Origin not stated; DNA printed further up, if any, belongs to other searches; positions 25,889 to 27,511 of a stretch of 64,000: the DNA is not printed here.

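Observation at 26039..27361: MFS transporter inserted between trpD and trpC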

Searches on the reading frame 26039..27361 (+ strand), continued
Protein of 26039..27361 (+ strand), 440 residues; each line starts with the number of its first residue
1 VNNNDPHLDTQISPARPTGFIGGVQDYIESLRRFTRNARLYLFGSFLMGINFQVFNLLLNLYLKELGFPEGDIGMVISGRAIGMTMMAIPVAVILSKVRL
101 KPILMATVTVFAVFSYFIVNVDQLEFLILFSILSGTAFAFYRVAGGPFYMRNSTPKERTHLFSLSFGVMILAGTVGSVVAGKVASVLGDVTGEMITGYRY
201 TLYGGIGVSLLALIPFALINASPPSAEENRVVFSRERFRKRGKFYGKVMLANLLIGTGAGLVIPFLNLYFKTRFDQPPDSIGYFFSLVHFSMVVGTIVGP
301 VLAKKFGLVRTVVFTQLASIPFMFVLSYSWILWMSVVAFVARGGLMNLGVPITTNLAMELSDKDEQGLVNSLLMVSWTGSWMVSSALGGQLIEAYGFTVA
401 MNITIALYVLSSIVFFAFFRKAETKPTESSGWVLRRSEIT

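Call 43: fold_search(model_id=the predicted structure, library=pdb)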
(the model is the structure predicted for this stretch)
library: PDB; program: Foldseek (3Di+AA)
matches with E <= 10: 695; with E <= 0.001: 457
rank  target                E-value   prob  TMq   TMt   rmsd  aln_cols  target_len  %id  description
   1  9b3m                  2.0e-11  1.00  0.73  0.87   3.5       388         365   14  NorA in inward-open conformation (NorA-BRIL fusion) (released 2024-12-11)
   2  8ttf_A                2.9e-11  1.00  0.74  0.83   3.8       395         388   15  NorA double mutant - E222QD307N at pH 7.5 (released 2024-05-29)
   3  8tte_A                3.5e-11  1.00  0.75  0.88   3.0       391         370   14  Protonated state of NorA at pH 5.0 (released 2024-05-29)
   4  8tth_A                4.0e-11  1.00  0.72  0.84   4.1       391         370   15  NorA single mutant - D307N at pH 7.5 (released 2024-05-29)
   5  8ttg_A                1.2e-10  1.00  0.73  0.85   3.6       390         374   14  NorA single mutant - E222Q at pH 7.5 (released 2024-05-29)
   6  8qv6_A                1.5e-10  1.00  0.73  0.76   3.8       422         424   15  Structure of human SPNS2 in DDM (released 2025-02-19)
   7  8rl7_A                2.0e-10  1.00  0.72  0.75   3.9       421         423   16  SPNS2 in complex with homo Di-Gluebody GbD12 (released 2025-01-15)
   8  8ubz                  2.1e-10  1.00  0.75  0.79   4.0       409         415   14  Choline-bound FLVCR1 (released 2024-03-27)
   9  6euq                  2.1e-10  1.00  0.70  0.78   4.4       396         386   12  MdfA(Q131R/L339E) (released 2018-08-08)
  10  8xo9                  2.1e-10  1.00  0.74  0.82   3.3       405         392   15  VMAT2 complex with noradrenaline in cytosol-facing state (released 2024-05-08)
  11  9ll0                  2.3e-10  1.00  0.75  0.83   4.7       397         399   13  Cryo-EM structure of G6PT1 in complex with Glucose-6-phosphate (released 2025-12-31)
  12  8qv5_A                2.4e-10  1.00  0.73  0.75   4.0       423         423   16  Structure of human SPNS2 in LMNG (released 2025-02-19)
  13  9ugy                  2.5e-10  1.00  0.70  0.74   5.3       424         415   12  Cryo-EM Structure of G6PT1 bound with GlcN6P (released 2026-01-07)
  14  8uc0                  2.9e-10  1.00  0.74  0.77   4.0       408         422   15  Endogenous ligand bound FLVCR1 (released 2024-03-27)
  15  8ubw                  3.1e-10  1.00  0.75  0.79   3.9       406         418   14  Choline-bound FLVCR1 (released 2024-03-27)
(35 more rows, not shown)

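Call 46: find_encoding_contigs(protein=P0288, flank=7000, max_places=1)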
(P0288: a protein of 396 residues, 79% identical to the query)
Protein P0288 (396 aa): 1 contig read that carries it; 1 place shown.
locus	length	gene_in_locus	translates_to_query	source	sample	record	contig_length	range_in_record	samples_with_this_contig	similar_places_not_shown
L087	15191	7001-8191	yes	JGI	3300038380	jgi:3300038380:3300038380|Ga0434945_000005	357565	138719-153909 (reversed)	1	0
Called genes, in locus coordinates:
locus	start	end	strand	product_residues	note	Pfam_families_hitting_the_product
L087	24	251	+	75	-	-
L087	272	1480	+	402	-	PF00155:Aminotran_1_2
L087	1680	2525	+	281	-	PF01678:DAP_epimerase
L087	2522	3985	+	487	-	PF04715:, PF00425:Chorismate_bind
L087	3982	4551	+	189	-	PF00117:GATase, PF07722:Peptidase_C26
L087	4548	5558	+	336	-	PF02885:Glycos_trans_3N, PF00591:Glycos_transf_3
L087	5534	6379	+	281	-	PF00218:IGPS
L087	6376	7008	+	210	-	PF00697:PRAI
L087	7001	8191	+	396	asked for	PF00291:PALP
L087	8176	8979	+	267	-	PF00290:Trp_syntA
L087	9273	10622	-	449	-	PF00072:Response_reg, PF23198:PDE8A_N (weak), PF00158:Sigma54_activat, PF14532:Sigma54_activ_2, PF07728:AAA_5, PF25601:AAA_lid_14, PF02954:HTH_8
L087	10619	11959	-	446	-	PF13188:PAS_8 (faint), PF00989:PAS, PF08448:PAS_4, PF13426:PAS_9, PF13596:PAS_10 (weak), PF00512:HisKA, PF02518:HATPase_c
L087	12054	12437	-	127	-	PF00072:Response_reg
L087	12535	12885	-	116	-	PF01740:STAS, PF13466:STAS_2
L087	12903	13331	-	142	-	PF13581:HATPase_c_2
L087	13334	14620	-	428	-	PF01590:GAF, PF13185:GAF_2, PF07228:SpoIIE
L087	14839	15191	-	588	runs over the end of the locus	PF00404:Dockerin_1 (weak)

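Call 47: find_encoding_contigs(protein=P0384, flank=7000, max_places=1)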
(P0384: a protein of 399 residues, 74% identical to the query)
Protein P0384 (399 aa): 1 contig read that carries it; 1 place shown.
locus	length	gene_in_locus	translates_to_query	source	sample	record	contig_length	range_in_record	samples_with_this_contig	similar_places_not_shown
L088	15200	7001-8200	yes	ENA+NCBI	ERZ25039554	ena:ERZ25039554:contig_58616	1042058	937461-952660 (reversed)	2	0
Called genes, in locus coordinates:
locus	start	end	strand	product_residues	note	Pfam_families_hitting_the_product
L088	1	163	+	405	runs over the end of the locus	PF00155:Aminotran_1_2, PF12897:Asp_aminotransf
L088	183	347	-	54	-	-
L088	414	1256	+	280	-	PF01678:DAP_epimerase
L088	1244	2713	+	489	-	PF04715:, PF00425:Chorismate_bind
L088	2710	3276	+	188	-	PF00117:GATase, PF07722:Peptidase_C26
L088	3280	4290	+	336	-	PF02885:Glycos_trans_3N, PF00591:Glycos_transf_3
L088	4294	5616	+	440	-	PF07690:MFS_1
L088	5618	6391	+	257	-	PF00218:IGPS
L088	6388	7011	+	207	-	PF00697:PRAI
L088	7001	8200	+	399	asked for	PF00291:PALP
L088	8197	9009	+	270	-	PF00290:Trp_syntA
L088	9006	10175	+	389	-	PF00750:tRNA-synt_1d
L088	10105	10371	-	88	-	-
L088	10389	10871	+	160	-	PF05746:DALR_1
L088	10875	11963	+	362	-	PF18152:DAHP_snth_FXD, PF00793:DAHP_synth_1, PF03102:NeuB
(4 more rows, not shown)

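Call 48: find_encoding_contigs(protein=P0366, flank=7000, max_places=1)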
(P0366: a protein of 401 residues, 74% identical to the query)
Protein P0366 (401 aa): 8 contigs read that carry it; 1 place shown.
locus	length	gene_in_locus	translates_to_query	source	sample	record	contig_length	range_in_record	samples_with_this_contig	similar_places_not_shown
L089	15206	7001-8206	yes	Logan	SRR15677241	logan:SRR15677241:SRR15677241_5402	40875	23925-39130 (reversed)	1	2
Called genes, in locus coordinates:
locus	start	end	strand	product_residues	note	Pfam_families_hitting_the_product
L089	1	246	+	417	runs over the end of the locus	PF00155:Aminotran_1_2, PF12897:Asp_aminotransf (weak)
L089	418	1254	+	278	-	PF01678:DAP_epimerase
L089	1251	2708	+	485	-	PF04715:, PF00425:Chorismate_bind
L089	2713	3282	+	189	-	PF00117:GATase, PF07722:Peptidase_C26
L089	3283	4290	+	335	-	PF02885:Glycos_trans_3N, PF00591:Glycos_transf_3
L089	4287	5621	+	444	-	PF12832:MFS_1_like (weak), PF07690:MFS_1, PF13347:MFS_2 (weak), PF07690:MFS_1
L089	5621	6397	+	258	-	PF00218:IGPS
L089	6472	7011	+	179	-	PF00697:PRAI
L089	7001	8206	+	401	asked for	PF00291:PALP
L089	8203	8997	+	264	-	PF00290:Trp_syntA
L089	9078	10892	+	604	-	PF00750:tRNA-synt_1d, PF05746:DALR_1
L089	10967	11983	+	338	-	PF18152:DAHP_snth_FXD, PF00793:DAHP_synth_1, PF03102:NeuB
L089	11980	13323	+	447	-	PF00275:EPSP_synthase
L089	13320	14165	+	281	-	PF08501:Shikimate_dh_N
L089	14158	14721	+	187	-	PF13238:AAA_18, PF01202:SKI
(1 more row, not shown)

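Call 55: find_encoding_contigs(protein=P0338, flank=7000, max_places=1)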
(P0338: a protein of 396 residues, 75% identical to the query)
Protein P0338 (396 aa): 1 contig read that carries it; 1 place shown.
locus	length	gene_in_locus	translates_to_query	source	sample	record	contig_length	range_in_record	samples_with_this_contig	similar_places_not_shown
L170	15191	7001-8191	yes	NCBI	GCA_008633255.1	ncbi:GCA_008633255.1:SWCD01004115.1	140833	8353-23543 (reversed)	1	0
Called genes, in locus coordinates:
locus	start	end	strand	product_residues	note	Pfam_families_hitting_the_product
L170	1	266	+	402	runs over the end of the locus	PF00155:Aminotran_1_2, PF12897:Asp_aminotransf (weak)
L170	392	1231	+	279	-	PF01678:DAP_epimerase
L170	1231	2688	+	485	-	PF04715:, PF00425:Chorismate_bind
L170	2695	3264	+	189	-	PF00117:GATase, PF07722:Peptidase_C26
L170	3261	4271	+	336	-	PF02885:Glycos_trans_3N, PF00591:Glycos_transf_3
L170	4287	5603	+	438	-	PF12832:MFS_1_like (faint), PF07690:MFS_1, PF13347:MFS_2, PF07690:MFS_1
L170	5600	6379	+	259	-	PF00218:IGPS, PF01729:QRPTase_C (weak)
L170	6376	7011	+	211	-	PF00697:PRAI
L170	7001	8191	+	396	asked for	PF00291:PALP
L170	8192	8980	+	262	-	PF00290:Trp_syntA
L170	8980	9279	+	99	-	PF01817:CM_2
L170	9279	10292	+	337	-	PF18152:DAHP_snth_FXD, PF00793:DAHP_synth_1, PF03102:NeuB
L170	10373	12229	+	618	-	PF03485:Arg_tRNA_synt_N, PF00750:tRNA-synt_1d, PF05746:DALR_1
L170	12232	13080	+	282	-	PF03807:F420_oxidored (weak), PF02153:PDH_N, PF20463:PDH_C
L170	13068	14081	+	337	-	PF18152:DAHP_snth_FXD, PF00793:DAHP_synth_1, PF03102:NeuB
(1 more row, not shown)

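Call 56: find_encoding_contigs(protein=P0376, flank=7000, max_places=1)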
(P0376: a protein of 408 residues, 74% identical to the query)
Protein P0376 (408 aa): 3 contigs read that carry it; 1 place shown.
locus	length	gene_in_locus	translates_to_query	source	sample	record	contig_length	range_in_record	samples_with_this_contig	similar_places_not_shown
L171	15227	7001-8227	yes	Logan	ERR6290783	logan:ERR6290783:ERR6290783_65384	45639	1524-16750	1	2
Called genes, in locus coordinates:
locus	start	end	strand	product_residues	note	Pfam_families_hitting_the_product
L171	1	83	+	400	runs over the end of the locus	PF00155:Aminotran_1_2, PF12897:Asp_aminotransf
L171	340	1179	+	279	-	PF01678:DAP_epimerase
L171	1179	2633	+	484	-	PF04715:, PF00425:Chorismate_bind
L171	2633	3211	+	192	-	PF00117:GATase, PF07722:Peptidase_C26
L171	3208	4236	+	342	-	PF02885:Glycos_trans_3N, PF00591:Glycos_transf_3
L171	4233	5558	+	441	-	PF07690:MFS_1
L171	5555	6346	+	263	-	PF00218:IGPS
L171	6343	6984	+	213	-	PF00697:PRAI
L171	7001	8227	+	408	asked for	PF00291:PALP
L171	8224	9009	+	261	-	PF00290:Trp_syntA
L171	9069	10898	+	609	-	PF03485:Arg_tRNA_synt_N (weak), PF00750:tRNA-synt_1d, PF05746:DALR_1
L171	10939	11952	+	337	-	PF18152:DAHP_snth_FXD, PF00793:DAHP_synth_1, PF03102:NeuB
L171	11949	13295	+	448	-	PF00275:EPSP_synthase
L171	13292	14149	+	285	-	PF08501:Shikimate_dh_N, PF18317:SDH_C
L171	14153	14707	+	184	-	PF13189:Cytidylate_kin2 (faint), PF13238:AAA_18, PF01202:SKI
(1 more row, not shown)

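Call 57: find_encoding_contigs(protein=P0382, flank=7000, max_places=1)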
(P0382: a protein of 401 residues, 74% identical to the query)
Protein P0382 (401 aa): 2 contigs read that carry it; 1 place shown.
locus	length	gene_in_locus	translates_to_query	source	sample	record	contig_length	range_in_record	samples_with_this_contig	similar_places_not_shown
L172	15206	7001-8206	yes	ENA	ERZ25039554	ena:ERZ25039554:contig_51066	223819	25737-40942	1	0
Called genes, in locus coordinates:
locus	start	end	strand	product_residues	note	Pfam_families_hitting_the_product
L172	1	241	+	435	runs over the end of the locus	PF00155:Aminotran_1_2, PF12897:Asp_aminotransf (weak)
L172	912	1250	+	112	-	PF01678:DAP_epimerase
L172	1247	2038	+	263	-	PF04715:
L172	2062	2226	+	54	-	PF00425:Chorismate_bind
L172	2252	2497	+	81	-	-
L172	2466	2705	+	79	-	PF00425:Chorismate_bind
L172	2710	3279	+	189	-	PF00117:GATase, PF07722:Peptidase_C26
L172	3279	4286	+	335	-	PF02885:Glycos_trans_3N, PF00591:Glycos_transf_3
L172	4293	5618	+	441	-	PF12832:MFS_1_like (weak), PF07690:MFS_1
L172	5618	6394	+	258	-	PF00218:IGPS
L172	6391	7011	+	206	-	PF00697:PRAI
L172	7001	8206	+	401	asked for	PF00291:PALP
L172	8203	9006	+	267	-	PF00290:Trp_syntA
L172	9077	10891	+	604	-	PF00750:tRNA-synt_1d, PF05746:DALR_1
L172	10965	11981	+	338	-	PF18152:DAHP_snth_FXD, PF00793:DAHP_synth_1, PF03102:NeuB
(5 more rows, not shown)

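Call 69: list_cluster_members(proteins=[P0123, P0127, P0129, P0131, P0132, P0134, P0135, P0136, P0138, P0139])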
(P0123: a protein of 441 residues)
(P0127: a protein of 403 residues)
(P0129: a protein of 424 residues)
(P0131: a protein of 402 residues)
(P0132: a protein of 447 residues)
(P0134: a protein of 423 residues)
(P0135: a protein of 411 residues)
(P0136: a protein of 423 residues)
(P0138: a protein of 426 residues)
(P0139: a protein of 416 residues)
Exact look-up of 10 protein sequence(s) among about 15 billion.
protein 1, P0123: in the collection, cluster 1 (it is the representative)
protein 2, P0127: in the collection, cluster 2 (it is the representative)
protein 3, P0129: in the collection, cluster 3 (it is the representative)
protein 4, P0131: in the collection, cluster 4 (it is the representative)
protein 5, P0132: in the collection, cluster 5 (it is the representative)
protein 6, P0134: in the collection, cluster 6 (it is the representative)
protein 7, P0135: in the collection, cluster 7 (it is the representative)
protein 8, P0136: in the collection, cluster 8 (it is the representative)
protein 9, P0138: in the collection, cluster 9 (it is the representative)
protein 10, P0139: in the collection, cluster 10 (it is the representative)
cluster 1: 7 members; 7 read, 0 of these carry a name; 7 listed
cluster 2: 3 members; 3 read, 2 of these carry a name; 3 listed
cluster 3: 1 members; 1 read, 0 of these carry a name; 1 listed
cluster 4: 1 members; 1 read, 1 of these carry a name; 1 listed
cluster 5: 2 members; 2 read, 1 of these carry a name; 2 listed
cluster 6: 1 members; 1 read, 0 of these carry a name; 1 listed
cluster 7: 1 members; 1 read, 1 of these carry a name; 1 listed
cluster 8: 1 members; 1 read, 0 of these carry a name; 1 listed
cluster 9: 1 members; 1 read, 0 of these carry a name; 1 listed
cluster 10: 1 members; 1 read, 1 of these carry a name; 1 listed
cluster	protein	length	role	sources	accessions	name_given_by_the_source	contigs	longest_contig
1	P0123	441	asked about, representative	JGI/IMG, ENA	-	-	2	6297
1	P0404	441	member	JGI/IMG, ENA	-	-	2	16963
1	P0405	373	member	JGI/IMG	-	-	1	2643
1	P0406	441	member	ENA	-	-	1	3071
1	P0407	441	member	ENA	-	-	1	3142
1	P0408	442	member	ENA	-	-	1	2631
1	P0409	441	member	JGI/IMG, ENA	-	-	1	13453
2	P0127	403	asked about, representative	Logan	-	-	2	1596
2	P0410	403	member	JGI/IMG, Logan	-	MFS family permease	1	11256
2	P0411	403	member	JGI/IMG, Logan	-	MFS family permease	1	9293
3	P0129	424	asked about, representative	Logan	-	-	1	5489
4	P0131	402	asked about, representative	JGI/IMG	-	MFS family permease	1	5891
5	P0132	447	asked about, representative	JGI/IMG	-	MFS family permease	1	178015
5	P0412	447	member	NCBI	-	-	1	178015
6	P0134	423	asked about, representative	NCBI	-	-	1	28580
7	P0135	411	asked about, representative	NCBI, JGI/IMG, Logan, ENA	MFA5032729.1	MAG: MFS transporter [bacterium]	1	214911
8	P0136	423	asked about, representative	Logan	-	-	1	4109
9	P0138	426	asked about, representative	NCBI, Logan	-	-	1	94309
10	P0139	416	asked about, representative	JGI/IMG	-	predicted MFS family arabinose efflux permease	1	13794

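Call 70: find_encoding_contigs(protein=P0132, flank=6000, max_places=1)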
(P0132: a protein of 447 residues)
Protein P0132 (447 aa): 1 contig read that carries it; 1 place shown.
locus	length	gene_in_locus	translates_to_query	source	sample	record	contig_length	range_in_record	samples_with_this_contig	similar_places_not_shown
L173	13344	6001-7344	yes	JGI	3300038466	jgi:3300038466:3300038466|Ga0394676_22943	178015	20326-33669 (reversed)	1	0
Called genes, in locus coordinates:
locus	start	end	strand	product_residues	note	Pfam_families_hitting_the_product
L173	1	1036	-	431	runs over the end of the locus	PF03721:UDPG_MGDP_dh_N, PF00984:UDPG_MGDP_dh, PF03720:UDPG_MGDP_dh_C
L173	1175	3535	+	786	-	PF02163:Peptidase_M50 (faint), PF25881:HH_YBHG, PF25954:Beta-barrel_RND_2 (weak)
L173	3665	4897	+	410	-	PF00155:Aminotran_1_2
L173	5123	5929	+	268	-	PF01678:DAP_epimerase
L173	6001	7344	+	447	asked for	PF12832:MFS_1_like, PF07690:MFS_1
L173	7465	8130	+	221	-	PF00697:PRAI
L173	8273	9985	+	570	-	PF03485:Arg_tRNA_synt_N, PF00750:tRNA-synt_1d, PF05746:DALR_1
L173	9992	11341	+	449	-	PF00275:EPSP_synthase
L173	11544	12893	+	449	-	PF20539:DUF6754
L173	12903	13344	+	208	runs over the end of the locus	-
